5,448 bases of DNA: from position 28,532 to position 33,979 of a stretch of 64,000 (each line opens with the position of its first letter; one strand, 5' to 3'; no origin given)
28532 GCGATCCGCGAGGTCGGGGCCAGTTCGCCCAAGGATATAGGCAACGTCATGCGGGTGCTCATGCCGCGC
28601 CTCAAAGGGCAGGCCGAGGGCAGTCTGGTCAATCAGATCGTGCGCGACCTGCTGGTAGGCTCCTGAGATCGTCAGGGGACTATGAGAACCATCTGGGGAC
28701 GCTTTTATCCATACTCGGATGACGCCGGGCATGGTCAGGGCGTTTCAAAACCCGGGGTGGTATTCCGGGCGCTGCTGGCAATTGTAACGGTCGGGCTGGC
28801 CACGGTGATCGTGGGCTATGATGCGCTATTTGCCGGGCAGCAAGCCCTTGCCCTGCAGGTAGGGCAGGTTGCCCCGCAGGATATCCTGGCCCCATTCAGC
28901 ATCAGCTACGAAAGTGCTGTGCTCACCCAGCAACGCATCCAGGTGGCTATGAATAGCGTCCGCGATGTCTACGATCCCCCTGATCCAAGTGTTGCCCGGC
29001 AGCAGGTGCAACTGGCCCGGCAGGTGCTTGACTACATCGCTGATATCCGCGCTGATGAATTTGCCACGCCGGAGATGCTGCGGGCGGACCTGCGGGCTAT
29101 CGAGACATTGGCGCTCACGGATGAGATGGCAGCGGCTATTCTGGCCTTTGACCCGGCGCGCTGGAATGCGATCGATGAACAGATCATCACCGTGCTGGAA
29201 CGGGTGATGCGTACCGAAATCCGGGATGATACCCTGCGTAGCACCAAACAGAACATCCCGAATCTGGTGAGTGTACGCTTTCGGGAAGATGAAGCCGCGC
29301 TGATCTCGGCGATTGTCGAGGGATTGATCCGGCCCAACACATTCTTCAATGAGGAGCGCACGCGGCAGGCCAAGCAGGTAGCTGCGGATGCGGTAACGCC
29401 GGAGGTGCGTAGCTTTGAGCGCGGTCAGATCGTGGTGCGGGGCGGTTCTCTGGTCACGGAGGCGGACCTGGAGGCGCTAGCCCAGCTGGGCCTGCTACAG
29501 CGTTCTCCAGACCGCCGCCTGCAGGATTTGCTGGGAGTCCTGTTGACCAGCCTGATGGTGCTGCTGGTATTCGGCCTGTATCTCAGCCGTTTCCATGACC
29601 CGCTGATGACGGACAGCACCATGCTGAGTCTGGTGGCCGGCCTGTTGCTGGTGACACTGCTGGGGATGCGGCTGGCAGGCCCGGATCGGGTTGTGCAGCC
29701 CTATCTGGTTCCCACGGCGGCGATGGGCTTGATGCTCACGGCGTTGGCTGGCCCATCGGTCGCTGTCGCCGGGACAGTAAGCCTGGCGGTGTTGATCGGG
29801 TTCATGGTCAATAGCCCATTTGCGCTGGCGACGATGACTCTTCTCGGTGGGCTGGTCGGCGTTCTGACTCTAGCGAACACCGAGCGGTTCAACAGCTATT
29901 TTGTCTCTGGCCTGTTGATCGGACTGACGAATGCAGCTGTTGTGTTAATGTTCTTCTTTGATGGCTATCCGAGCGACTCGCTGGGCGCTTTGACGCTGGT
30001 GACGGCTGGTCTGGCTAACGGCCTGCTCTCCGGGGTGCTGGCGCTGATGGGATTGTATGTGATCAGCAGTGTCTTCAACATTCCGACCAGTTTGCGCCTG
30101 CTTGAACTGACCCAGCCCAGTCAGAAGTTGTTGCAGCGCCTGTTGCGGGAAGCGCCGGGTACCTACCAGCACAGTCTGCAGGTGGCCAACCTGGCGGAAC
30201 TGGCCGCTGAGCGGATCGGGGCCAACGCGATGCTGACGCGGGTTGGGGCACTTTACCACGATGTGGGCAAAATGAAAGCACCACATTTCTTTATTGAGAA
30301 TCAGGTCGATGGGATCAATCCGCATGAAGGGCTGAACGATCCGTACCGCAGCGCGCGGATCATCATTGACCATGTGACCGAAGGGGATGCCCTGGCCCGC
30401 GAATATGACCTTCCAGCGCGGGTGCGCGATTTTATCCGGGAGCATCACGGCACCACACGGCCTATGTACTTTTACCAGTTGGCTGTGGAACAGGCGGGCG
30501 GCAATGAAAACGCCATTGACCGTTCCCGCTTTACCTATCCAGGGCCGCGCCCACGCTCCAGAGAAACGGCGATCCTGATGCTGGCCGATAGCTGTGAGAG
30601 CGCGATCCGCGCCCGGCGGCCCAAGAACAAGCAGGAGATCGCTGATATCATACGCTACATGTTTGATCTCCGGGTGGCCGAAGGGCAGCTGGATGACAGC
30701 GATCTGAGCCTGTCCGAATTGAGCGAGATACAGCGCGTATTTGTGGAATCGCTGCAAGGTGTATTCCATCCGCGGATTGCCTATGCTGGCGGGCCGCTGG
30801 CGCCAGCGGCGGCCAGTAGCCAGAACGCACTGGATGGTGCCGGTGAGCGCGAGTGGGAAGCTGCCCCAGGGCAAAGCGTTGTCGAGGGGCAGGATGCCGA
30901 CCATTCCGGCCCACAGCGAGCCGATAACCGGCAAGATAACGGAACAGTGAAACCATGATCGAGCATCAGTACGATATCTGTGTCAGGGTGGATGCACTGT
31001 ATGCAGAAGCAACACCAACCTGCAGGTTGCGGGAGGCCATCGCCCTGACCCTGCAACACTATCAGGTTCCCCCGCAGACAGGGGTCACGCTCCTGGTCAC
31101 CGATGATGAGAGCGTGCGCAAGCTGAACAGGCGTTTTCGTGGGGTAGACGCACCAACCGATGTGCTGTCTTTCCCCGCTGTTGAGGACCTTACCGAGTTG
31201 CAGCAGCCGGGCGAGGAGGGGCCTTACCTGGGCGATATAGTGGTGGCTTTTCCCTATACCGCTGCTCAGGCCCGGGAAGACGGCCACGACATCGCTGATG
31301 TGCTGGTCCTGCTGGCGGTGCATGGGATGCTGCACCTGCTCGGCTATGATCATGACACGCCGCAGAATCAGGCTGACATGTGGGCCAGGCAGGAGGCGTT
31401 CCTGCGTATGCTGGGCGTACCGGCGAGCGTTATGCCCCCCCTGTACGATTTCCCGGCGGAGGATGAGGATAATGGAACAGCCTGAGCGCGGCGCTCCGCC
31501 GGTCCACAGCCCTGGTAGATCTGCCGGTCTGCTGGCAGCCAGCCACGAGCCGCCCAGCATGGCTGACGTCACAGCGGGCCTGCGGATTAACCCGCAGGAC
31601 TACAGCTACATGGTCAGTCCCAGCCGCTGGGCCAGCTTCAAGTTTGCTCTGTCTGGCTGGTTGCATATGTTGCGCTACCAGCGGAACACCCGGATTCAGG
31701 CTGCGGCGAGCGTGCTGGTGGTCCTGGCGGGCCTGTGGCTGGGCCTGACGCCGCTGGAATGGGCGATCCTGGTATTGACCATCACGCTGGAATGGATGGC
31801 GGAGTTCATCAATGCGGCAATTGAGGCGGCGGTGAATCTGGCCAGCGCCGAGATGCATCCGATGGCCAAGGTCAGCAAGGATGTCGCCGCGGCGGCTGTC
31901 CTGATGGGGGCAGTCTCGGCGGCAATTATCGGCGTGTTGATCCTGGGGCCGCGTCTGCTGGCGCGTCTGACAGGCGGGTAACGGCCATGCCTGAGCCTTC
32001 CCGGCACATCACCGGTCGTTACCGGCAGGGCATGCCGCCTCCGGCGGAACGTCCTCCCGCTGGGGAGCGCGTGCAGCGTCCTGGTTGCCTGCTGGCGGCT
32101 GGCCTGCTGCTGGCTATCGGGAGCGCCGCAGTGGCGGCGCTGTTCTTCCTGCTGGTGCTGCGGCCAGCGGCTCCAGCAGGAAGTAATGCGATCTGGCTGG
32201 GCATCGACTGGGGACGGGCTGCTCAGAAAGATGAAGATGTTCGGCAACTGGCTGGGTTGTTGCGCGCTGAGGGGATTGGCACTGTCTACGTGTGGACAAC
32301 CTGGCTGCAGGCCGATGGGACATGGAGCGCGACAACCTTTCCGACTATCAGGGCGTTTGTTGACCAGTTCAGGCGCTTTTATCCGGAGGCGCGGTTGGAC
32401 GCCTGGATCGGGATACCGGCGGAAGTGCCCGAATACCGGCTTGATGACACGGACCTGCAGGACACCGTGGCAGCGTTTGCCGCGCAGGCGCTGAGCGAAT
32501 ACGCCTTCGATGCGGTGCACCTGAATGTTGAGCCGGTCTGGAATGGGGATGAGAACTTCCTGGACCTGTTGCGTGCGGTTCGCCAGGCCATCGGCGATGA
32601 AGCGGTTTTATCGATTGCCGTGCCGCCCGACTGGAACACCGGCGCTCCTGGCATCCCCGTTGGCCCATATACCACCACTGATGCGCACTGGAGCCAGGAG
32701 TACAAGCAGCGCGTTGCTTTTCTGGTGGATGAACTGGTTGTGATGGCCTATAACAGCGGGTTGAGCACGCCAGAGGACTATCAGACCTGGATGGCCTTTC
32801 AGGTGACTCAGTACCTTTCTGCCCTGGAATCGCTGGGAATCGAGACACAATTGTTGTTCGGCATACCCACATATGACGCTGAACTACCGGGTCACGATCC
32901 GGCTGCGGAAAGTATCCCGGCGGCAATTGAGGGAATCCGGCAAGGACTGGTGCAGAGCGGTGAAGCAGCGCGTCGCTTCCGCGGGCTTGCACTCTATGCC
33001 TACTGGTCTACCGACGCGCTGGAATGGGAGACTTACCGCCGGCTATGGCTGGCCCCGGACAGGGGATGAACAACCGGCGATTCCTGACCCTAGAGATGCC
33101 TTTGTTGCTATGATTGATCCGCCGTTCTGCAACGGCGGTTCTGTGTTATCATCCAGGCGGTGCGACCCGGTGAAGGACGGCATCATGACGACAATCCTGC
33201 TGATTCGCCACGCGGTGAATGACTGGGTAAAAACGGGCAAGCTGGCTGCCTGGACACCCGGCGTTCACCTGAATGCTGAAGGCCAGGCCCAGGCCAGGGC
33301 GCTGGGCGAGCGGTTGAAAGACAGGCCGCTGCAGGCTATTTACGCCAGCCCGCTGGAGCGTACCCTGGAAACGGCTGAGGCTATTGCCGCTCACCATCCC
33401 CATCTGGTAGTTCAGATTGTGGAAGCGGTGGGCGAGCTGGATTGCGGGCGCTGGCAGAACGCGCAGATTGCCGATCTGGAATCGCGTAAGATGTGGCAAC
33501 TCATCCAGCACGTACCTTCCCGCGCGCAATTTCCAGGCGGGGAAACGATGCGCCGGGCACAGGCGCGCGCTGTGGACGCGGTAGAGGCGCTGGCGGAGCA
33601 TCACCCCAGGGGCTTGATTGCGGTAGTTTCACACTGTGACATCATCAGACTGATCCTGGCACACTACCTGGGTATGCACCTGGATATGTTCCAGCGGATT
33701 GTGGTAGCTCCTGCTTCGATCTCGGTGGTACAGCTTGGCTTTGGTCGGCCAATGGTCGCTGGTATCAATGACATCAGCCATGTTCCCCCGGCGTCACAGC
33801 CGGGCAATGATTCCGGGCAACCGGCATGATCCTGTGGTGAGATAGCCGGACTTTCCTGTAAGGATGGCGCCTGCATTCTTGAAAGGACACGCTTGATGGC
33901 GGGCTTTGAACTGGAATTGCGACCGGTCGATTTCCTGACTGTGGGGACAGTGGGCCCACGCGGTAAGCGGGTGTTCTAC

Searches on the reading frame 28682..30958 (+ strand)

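Call 7: search_protein_families(library=pfam, proteins=[window:28682-30958:+], max_evalue=0.001)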
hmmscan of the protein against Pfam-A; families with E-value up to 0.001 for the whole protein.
window:28682-30958:+ (758 aa): 4 families
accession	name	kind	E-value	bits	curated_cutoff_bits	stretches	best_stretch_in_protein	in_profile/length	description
PF07697.16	7TMR-HDED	-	3.9e-44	151.7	27.6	1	59-273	1-224/224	7TM-HD extracellular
PF07698.17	7TM-7TMR_HD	-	7.6e-24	85.1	29.4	1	282-469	3-190/190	7TM receptor with intracellular HD hydrolase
PF01966.28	HD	-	7.1e-19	68.7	22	1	494-639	1-114/116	HD domain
PF08668.18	HDOD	-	0.00019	21.4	22.9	1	490-589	91-194/196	HDOD domain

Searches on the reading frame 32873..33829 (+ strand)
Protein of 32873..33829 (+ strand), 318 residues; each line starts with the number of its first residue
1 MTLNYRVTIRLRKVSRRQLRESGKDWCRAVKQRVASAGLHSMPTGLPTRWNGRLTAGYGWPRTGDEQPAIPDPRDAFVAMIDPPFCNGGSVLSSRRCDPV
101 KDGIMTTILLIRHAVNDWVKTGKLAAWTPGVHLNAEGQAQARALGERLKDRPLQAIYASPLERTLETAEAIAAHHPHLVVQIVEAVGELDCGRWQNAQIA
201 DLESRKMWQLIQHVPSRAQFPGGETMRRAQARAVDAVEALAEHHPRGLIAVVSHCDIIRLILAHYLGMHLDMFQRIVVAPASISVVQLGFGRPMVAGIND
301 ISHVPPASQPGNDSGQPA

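Call 7: search_protein_families(library=pfam, proteins=[window:32873-33829:+], max_evalue=0.001)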
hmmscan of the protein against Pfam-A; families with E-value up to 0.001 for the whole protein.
window:32873-33829:+ (318 aa): 1 family
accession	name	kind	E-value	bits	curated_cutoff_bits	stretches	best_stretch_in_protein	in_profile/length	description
PF00300.27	His_Phos_1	-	1.5e-47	162.3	21.7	1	108-300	1-193/194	Histidine phosphatase superfamily (branch 1)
